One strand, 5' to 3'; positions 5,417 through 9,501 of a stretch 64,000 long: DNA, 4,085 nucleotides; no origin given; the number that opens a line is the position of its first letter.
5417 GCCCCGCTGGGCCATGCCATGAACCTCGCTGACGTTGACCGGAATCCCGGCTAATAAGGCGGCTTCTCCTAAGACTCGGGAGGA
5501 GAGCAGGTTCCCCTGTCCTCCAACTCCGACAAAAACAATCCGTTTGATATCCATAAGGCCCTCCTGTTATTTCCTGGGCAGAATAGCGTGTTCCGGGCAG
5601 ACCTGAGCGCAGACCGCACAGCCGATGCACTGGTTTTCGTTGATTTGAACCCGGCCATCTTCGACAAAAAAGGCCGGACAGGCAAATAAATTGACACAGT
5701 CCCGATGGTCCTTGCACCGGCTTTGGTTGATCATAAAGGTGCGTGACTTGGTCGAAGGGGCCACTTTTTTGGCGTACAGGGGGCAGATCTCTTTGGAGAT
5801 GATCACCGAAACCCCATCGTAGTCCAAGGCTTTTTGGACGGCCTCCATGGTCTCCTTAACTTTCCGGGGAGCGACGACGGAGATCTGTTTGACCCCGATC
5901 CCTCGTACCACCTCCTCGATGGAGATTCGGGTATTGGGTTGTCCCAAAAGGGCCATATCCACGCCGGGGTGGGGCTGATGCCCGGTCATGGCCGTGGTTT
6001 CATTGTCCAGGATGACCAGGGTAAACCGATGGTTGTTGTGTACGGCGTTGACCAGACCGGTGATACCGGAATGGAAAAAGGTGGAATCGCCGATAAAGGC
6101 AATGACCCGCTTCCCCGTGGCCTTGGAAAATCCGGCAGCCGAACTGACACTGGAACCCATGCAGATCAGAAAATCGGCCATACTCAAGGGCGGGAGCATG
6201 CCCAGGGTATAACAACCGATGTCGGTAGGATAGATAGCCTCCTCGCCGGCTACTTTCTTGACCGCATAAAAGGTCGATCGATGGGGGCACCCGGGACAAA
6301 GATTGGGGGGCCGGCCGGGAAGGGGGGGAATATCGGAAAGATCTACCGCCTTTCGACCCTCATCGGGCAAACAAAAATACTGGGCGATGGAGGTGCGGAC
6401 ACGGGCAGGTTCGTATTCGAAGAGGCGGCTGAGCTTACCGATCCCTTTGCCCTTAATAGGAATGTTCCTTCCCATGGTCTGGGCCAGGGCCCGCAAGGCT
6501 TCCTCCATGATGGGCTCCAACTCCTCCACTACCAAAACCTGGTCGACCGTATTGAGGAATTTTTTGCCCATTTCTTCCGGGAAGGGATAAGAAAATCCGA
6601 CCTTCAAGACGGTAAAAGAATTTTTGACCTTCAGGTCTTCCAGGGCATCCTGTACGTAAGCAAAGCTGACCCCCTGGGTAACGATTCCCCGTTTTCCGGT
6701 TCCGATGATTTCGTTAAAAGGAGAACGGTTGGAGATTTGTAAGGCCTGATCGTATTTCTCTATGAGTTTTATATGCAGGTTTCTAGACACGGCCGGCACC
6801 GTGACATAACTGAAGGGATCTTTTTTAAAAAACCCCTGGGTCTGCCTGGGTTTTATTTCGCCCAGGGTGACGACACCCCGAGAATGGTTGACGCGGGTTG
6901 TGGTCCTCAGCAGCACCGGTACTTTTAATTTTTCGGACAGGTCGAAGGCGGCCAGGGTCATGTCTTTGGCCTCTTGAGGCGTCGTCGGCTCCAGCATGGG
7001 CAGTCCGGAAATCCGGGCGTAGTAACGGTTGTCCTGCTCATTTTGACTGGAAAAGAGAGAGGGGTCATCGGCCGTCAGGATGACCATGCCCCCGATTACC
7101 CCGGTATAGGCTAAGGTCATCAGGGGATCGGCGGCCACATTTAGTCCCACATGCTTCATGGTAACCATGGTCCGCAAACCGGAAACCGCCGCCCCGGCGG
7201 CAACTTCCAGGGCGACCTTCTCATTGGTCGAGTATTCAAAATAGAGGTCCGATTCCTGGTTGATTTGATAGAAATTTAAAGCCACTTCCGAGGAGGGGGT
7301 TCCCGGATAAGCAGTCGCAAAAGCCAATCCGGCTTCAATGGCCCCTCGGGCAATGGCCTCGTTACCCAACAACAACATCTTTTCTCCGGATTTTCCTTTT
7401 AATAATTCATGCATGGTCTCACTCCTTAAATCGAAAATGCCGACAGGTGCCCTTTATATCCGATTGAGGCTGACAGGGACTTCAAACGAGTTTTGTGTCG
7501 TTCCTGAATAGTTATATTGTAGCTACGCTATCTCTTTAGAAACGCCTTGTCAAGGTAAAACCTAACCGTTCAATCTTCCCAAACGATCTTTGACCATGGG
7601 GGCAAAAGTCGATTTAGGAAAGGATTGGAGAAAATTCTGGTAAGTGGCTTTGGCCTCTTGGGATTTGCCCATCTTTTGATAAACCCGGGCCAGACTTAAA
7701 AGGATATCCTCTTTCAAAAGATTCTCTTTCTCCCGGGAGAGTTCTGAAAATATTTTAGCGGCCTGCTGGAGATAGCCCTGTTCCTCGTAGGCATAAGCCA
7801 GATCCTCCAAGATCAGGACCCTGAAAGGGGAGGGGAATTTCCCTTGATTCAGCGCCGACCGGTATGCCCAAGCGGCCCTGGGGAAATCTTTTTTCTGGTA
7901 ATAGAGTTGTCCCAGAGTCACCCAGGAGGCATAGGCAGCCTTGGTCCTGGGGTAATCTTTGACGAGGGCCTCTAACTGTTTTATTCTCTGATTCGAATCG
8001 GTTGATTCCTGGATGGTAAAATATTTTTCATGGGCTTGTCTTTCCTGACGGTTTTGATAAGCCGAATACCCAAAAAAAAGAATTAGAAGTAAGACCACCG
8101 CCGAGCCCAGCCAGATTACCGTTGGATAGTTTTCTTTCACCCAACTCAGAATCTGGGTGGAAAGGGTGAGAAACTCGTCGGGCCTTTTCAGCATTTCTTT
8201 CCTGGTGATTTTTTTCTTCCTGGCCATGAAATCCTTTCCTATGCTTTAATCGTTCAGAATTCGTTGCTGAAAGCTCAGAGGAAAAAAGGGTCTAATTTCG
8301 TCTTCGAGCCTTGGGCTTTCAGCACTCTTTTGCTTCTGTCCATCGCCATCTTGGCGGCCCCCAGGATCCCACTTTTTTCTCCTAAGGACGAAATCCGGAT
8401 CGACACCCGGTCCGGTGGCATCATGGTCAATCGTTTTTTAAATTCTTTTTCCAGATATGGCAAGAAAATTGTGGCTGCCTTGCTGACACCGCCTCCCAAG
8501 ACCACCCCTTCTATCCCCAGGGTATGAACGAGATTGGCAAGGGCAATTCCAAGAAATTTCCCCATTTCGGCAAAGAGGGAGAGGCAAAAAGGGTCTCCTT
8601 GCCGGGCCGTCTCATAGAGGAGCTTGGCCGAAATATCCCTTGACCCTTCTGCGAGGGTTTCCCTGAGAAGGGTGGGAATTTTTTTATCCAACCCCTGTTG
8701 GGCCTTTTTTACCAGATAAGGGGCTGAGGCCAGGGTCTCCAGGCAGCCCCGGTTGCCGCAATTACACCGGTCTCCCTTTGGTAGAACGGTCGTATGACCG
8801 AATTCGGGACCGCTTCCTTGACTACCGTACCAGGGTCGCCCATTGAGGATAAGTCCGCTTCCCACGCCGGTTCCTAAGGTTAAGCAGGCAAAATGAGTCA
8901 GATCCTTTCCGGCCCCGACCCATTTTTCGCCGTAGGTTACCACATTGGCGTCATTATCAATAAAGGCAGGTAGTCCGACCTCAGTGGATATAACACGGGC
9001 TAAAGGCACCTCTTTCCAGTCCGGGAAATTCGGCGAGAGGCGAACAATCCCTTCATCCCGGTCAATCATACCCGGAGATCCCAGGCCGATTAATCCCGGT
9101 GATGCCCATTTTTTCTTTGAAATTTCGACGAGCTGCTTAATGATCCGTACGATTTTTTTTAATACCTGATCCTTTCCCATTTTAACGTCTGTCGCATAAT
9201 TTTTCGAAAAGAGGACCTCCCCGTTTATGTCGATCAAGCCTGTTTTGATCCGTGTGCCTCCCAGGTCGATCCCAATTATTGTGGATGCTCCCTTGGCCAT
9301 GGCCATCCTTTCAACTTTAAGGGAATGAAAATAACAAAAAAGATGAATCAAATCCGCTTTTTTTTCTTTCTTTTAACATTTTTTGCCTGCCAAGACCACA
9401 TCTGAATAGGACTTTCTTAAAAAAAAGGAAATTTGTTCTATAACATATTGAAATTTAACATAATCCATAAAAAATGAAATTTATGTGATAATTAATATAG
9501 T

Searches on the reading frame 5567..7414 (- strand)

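Call 72: search_protein_families(library=pfam, proteins=[window:5567-7414:-], max_evalue=0.001)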
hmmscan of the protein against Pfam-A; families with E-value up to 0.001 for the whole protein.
window:5567-7414:- (615 aa): 9 families
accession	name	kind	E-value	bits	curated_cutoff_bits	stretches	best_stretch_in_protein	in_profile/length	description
PF02775.26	TPP_enzyme_C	-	2.1e-24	86.5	21.9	1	398-538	1-149/151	Thiamine pyrophosphate enzyme, C-terminal TPP binding domain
PF01855.24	POR_N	-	1.2e-17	64.8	27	1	24-188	2-171/231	Pyruvate flavodoxin/ferredoxin oxidoreductase, thiamine diP-bdg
PF12797.12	Fer4_2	-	5.1e-07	29.7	24.5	1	588-608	2-22/22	4Fe-4S binding domain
PF00037.32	Fer4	-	3.7e-06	26.9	21.1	1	589-611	1-23/24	4Fe-4S binding domain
PF12837.12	Fer4_6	-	3.3e-05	24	25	1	589-611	2-24/24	4Fe-4S binding domain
PF02779.29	Transket_pyr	-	0.00011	22.4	27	0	53-172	45-168/174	Transketolase, pyrimidine binding domain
PF12838.12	Fer4_7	-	0.0003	21.6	27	0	587-609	29-51/52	4Fe-4S dicluster domain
PF14697.11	Fer4_21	-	0.00064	20.2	35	0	562-610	3-56/59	4Fe-4S dicluster domain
PF13237.11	Fer4_10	-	0.00077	19.8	25.5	0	562-607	4-53/53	4Fe-4S dicluster domain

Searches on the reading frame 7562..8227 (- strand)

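Call 73: search_protein_families(library=pfam, proteins=[window:7562-8227:-], max_evalue=0.001)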
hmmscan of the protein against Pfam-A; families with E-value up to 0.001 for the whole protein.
window:7562-8227:- (221 aa): 15 families
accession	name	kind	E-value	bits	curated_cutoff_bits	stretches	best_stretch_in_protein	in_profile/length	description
PF09976.15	TPR_21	-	9.2e-14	52.1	25.5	1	28-219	2-191/193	Tetratricopeptide repeat-like domain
PF13428.12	TPR_14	-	6.9e-10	39.1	23.5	0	174-207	2-35/44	Tetratricopeptide repeat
PF13174.12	TPR_6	-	3.7e-09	37.1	26.3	1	176-206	3-33/33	Tetratricopeptide repeat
PF13432.12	TPR_16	-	1.8e-07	31.9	32.7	1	104-163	2-57/65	Tetratricopeptide repeat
PF13181.12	TPR_8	-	4e-07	30.1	25.7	0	175-201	3-29/34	Tetratricopeptide repeat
PF07719.23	TPR_2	-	4.1e-07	30.1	27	0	176-205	4-33/34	Tetratricopeptide repeat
PF13176.12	TPR_7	-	6.7e-06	26.2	27.9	0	176-200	2-26/36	Tetratricopeptide repeat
PF13429.12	TPR_15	-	8.4e-06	25.8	26.2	0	138-207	111-180/280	Tetratricopeptide repeat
PF13424.12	TPR_12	-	1.1e-05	26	30.1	0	152-197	25-69/77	Tetratricopeptide repeat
PF14559.12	TPR_19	-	3.9e-05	24.3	25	0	149-198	3-50/68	Tetratricopeptide repeat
PF23914.1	TPR_CcmH_CycH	-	0.00018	21.8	42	1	97-206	48-154/158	Cytochrome c-type biogenesis protein H TPR domain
PF00515.34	TPR_1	-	0.00024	21.2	27.8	0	175-198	3-26/34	Tetratricopeptide repeat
PF13371.12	TPR_9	-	0.00031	21.1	35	0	105-158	1-50/73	Tetratricopeptide repeat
PF17874.7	TPR_MalT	-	0.00068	19.5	45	0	108-206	10-113/336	MalT-like TPR region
PF13525.12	YfiO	-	0.00087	19.5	25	0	62-220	5-137/203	Outer membrane lipoprotein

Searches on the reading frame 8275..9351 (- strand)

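Call 72: search_protein_families(library=pfam, proteins=[window:8275-9351:-], max_evalue=0.001)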
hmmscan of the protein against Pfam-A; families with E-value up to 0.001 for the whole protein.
window:8275-9351:- (358 aa): 2 families
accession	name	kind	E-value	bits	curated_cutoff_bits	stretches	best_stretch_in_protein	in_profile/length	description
PF00480.26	ROK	-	3.2e-66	224.3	22.9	1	26-338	2-293/294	ROK family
PF01869.26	BcrAD_BadFG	-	8.5e-07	29.2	31.5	0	26-84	1-61/271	BadF/BadG/BcrA/BcrD ATPase family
